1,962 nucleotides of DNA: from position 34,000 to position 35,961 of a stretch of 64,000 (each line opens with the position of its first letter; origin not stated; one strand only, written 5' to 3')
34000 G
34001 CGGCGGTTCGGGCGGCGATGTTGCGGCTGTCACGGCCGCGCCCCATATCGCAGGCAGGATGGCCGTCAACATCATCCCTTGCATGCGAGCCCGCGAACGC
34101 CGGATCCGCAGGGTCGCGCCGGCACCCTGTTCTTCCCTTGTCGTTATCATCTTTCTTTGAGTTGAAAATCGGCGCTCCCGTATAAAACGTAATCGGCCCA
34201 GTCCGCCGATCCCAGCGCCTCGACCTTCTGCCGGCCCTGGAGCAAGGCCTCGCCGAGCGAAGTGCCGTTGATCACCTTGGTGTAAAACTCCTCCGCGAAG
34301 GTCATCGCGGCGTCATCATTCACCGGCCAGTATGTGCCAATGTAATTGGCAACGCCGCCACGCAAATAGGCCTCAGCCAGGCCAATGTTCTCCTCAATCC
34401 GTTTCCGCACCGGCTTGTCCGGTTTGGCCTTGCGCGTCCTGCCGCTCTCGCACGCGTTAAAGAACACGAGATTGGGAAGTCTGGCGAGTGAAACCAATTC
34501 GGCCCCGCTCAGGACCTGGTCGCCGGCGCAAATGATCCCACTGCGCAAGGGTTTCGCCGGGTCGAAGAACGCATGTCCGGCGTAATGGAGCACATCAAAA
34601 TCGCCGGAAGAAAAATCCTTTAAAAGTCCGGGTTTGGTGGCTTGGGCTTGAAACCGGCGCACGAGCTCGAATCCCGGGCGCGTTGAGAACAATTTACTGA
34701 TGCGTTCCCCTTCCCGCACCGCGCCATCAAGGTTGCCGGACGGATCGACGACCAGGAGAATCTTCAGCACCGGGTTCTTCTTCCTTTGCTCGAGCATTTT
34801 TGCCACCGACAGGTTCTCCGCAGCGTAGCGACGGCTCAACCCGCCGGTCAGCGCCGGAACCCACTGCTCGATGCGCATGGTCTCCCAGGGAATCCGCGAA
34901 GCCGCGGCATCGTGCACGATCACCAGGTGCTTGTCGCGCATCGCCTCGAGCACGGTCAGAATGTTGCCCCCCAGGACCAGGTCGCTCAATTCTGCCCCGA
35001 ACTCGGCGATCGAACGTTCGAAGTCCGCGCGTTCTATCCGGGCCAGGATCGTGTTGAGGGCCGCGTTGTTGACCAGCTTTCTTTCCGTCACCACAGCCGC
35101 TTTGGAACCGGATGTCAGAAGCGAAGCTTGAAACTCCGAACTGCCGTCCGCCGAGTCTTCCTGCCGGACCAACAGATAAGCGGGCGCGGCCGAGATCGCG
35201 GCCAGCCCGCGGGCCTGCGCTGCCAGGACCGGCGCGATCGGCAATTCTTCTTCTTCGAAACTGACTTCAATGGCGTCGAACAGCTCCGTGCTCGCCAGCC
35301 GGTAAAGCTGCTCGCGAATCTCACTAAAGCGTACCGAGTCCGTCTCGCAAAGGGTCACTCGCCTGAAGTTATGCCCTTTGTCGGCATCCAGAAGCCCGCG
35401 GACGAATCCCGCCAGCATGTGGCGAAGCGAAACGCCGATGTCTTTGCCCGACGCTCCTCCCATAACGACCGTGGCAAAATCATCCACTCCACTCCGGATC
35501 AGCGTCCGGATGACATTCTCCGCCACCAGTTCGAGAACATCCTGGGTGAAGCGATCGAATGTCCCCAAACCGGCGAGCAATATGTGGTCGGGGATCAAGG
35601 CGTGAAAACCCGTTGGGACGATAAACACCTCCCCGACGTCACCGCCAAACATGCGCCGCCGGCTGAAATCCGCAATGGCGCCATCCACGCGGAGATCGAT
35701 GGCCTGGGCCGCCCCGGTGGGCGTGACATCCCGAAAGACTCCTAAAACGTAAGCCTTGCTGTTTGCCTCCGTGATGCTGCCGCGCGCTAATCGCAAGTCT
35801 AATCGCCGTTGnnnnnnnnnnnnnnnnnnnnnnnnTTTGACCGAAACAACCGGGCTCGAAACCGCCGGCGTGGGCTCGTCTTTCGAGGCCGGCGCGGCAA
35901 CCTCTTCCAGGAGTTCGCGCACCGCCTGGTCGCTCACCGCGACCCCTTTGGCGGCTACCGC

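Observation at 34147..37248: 1033-aa fusion of an LCAT-like lipase, a macro-like domain and a CHAT protease, translationally coupled to a secreted esterase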

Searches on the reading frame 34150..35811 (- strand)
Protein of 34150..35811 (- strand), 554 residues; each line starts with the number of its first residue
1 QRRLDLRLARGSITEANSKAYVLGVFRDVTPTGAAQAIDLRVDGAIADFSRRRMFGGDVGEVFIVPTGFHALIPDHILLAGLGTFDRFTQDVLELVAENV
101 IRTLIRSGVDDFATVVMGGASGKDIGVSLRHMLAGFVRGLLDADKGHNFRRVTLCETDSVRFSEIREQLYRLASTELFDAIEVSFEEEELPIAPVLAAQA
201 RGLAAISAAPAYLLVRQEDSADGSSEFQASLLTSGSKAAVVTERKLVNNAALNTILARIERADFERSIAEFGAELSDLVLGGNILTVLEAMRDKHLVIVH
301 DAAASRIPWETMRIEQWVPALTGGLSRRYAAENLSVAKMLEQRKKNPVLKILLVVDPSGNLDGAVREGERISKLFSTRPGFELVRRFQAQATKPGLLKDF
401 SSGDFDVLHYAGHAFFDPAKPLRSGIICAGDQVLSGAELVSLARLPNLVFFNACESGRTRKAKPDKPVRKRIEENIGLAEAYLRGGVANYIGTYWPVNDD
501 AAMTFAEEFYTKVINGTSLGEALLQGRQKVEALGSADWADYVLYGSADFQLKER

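Call 80: search_protein_representatives(protein=window:34150-35811:-)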
Query: 554 residues. Proteins with E-value up to 0.001 (for the whole library): 18032; up to 1e-10: 3853; up to 1e-30: 479. The best 150 are listed.
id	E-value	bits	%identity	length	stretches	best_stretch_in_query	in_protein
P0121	4.0e-178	609.9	54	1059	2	225-552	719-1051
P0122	1.3e-177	608.2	53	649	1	1-553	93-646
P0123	7.3e-163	559.5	50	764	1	1-551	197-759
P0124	3.3e-162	557.4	51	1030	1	3-553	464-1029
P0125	3.0e-161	554.2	50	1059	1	1-549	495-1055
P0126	8.1e-161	552.8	49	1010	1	1-553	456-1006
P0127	1.4e-160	552.0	50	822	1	1-552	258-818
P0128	1.6e-160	551.8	50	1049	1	1-553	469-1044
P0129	1.8e-160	551.6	49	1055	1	1-553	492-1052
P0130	3.2e-159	547.5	50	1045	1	1-553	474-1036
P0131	1.7e-158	545.1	48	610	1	1-551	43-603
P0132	3.4e-158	544.2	51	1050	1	1-553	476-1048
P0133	1.0e-155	536.0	47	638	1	1-553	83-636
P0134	2.2e-154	531.5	47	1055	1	1-553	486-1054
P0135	5.1e-154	530.4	49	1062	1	1-553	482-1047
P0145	1.1e-145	502.9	46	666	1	1-552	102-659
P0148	1.2e-144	499.5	50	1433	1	1-552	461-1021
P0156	2.1e-140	485.4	46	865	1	2-553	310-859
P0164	1.3e-137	476.2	46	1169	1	1-553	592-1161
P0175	3.5e-132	458.3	42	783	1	2-552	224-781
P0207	3.8e-115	402.1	43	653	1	3-553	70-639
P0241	1.8e-97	343.8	36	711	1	1-553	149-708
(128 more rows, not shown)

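Call 83: search_protein_families(library=pfam, proteins=[P0156, P0175, P0241, P0148, P0164, P0131, P0133, P0145, P0122, P0207], max_evalue=0.001)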
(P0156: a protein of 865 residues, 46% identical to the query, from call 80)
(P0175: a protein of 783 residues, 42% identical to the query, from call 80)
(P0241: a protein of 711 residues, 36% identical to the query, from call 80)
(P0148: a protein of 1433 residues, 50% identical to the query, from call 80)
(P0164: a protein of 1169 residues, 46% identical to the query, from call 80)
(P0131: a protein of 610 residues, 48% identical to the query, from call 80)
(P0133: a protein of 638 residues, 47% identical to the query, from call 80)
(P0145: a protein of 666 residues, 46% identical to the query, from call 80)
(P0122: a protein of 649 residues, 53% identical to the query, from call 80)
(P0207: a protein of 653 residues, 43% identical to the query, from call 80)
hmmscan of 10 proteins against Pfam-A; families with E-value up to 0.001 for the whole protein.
P0156 (865 aa): 5 families
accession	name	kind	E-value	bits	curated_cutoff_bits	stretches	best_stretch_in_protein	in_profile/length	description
PF12770.12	CHAT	-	3.3e-31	109.3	24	1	582-852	6-289/289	CHAT domain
PF00656.27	Peptidase_C14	-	3.9e-26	92.6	21.4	1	3-241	1-213/233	Caspase domain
PF01364.23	Peptidase_C25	-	9.5e-09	35.4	23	1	698-853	218-370/374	Peptidase family C25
PF02789.23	Peptidase_M17_N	-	1.7e-05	25.2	23.4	1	330-450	1-118/129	Cytosol aminopeptidase family, N-terminal domain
PF03568.22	Peptidase_C50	-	0.00026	20.7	27.8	0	599-724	211-331/395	Peptidase family C50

P0175 (783 aa): 4 families
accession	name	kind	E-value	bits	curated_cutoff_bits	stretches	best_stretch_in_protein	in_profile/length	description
PF12770.12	CHAT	-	1.8e-24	87.1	24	1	493-775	1-289/289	CHAT domain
PF13676.11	TIR_2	-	2.3e-15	57.6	28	1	31-134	1-100/122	TIR domain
PF02789.23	Peptidase_M17_N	-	3.5e-07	30.6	23.4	1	244-339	1-95/129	Cytosol aminopeptidase family, N-terminal domain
PF01582.25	TIR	-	0.0008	19.7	21.3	0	36-125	11-99/179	TIR domain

P0241 (711 aa): 5 families
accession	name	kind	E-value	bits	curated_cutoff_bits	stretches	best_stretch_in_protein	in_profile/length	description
PF12770.12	CHAT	-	3.2e-29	102.7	24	1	443-701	22-289/289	CHAT domain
PF13676.11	TIR_2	-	1.4e-20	74.4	28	1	4-111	1-111/122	TIR domain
PF01364.23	Peptidase_C25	-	1e-07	32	23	1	538-706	213-374/374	Peptidase family C25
PF02789.23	Peptidase_M17_N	-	3.5e-07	30.6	23.4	1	170-285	1-116/129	Cytosol aminopeptidase family, N-terminal domain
PF01582.25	TIR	-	5.5e-06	26.7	21.3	1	16-82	18-85/179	TIR domain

P0148 (1433 aa): 6 families
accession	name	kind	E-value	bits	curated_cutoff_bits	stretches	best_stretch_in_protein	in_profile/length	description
PF09471.16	Peptidase_M64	-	3.2e-38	132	26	2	1193-1375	12-206/302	IgA Peptidase M64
PF12770.12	CHAT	-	7.3e-29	101.5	24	1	735-1015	4-289/289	CHAT domain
PF02789.23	Peptidase_M17_N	-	1e-06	29.1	23.4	1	482-599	1-118/129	Cytosol aminopeptidase family, N-terminal domain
PF02450.21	LCAT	-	2.3e-06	27.6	21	1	156-261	91-203/392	Lecithin:cholesterol acyltransferase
PF07819.20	PGAP1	-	2.7e-05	24.5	24.3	1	176-220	88-135/233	PGAP1-like alpha/beta domain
PF24096.1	DUF7379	-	0.00025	21.5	33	1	170-217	61-115/191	Domain of unknown function (DUF7379)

P0164 (1169 aa): 10 families
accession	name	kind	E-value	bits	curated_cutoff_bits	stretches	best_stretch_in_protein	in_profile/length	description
PF12770.12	CHAT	-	2.4e-30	106.4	24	1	867-1154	3-289/289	CHAT domain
PF12697.13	Abhydrolase_6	-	2.9e-08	35.1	26.3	1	263-434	31-177/217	Alpha/beta hydrolase family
PF07819.20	PGAP1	-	1.9e-06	28.2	24.3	1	295-342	87-137/233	PGAP1-like alpha/beta domain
PF02789.23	Peptidase_M17_N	-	2.4e-06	27.9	23.4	1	614-735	2-114/129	Cytosol aminopeptidase family, N-terminal domain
PF02450.21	LCAT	-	8e-06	25.8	21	1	277-350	92-178/392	Lecithin:cholesterol acyltransferase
PF00561.26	Abhydrolase_1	-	5.8e-05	23.3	25.8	1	297-349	67-121/245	alpha/beta hydrolase fold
PF24096.1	DUF7379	-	0.00033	21.1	33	1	285-337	56-115/191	Domain of unknown function (DUF7379)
PF12146.15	Hydrolase_4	-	0.00053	19.8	27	0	281-337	57-114/239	Serine aminopeptidase, S33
PF06259.18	Abhydrolase_8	-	0.00056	20.1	20.5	0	296-334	106-144/178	Alpha/beta hydrolase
PF06821.19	Ser_hydrolase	-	0.0006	20.2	22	0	277-336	32-94/172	Serine hydrolase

P0131 (610 aa): 4 families
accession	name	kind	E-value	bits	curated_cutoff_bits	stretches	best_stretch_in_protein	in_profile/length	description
PF12770.12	CHAT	-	1.9e-31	110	24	1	327-598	9-289/289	CHAT domain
PF01364.23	Peptidase_C25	-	2.6e-10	40.5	23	1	416-583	192-346/374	Peptidase family C25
PF03568.22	Peptidase_C50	-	3.4e-05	23.6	27.8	1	342-551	212-392/395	Peptidase family C50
PF02789.23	Peptidase_M17_N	-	3.7e-05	24.1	23.4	1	64-162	1-95/129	Cytosol aminopeptidase family, N-terminal domain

P0133 (638 aa): 3 families
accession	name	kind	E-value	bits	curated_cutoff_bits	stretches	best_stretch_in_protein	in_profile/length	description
PF12770.12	CHAT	-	5e-32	111.9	24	1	353-629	2-289/289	CHAT domain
PF01364.23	Peptidase_C25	-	5.1e-11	42.9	23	1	474-631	218-371/374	Peptidase family C25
PF02789.23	Peptidase_M17_N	-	2.4e-07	31.2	23.4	1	104-226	1-123/129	Cytosol aminopeptidase family, N-terminal domain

P0145 (666 aa): 3 families
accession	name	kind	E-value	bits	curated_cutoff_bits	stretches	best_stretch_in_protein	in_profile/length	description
PF12770.12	CHAT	-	5.7e-30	105.2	24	1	373-653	3-289/289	CHAT domain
PF01364.23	Peptidase_C25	-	5.4e-08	32.9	23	1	471-657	192-373/374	Peptidase family C25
PF02789.23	Peptidase_M17_N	-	9.7e-05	22.7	23.4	1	123-215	1-92/129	Cytosol aminopeptidase family, N-terminal domain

P0122 (649 aa): 2 families
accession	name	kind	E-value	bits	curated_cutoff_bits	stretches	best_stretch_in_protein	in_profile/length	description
PF12770.12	CHAT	-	2.5e-27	96.5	24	1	363-639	3-289/289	CHAT domain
PF02789.23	Peptidase_M17_N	-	1.4e-05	25.4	23.4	1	114-209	1-95/129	Cytosol aminopeptidase family, N-terminal domain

P0207 (653 aa): 2 families
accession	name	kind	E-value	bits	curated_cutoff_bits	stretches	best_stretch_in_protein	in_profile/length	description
PF12770.12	CHAT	-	5.1e-30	105.3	24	1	355-631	2-288/289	CHAT domain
PF02789.23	Peptidase_M17_N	-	2.2e-05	24.8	23.4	1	91-191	3-95/129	Cytosol aminopeptidase family, N-terminal domain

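Call 91: find_encoding_contigs(protein=P0241, flank=8000, max_places=2)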
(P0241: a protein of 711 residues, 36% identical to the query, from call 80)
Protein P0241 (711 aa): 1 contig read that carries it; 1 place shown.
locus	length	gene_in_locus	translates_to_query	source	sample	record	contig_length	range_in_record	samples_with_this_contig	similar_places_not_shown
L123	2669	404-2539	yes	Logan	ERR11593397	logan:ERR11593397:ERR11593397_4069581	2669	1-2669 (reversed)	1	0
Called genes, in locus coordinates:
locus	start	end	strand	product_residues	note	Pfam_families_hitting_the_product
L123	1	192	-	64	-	?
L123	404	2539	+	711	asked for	PF01582:TIR (weak), PF13676:TIR_2, PF02789:Peptidase_M17_N (weak), PF12770:CHAT, PF01364:Peptidase_C25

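Call 92: find_encoding_contigs(protein=P0131, flank=8000, max_places=2)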
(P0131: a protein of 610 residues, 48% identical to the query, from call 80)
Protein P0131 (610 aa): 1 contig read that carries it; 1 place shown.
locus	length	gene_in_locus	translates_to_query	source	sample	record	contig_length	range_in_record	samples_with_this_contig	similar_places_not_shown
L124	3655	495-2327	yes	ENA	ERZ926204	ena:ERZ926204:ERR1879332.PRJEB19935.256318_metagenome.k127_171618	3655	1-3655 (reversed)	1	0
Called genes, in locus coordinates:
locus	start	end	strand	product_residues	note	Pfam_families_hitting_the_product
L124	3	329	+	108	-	?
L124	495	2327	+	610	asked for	PF12770:CHAT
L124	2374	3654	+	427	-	?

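Call 93: find_encoding_contigs(protein=P0156, flank=8000, max_places=2)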
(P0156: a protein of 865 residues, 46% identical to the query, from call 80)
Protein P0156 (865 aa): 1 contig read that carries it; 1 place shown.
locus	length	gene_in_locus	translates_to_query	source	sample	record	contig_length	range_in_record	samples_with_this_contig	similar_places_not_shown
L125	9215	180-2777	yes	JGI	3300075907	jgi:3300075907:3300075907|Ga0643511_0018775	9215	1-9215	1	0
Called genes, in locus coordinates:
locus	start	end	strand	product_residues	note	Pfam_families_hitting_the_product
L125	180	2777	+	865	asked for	PF00656:Peptidase_C14, PF02789:Peptidase_M17_N (faint), PF12770:CHAT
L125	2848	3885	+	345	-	-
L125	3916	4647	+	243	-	-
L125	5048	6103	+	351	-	-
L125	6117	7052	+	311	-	PF05150:Legionella_OMP (weak)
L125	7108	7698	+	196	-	-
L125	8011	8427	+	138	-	-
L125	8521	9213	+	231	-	?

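Call 95: search_protein_families(library=pfam, proteins=[L124:2374-3654:+, L125:2848-3882:+, L125:3916-4644:+], max_evalue=0.001)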
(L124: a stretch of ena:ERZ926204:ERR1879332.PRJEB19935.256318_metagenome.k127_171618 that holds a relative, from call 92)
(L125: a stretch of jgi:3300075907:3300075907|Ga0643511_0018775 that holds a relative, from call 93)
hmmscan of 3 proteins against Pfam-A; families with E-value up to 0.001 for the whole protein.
L124:2374-3654:+ (427 aa): 2 families
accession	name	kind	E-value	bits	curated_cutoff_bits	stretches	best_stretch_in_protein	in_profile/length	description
PF25608.1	NAL1_N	-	2.1e-06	27.8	27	1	43-82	30-69/80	NARROW LEAF 1 N-terminal domain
PF13091.12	PLDc_2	-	6.7e-06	26.4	27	1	180-324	9-129/132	PLD-like domain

L125:2848-3882:+ (345 aa): 0 families

L125:3916-4644:+ (243 aa): 0 families
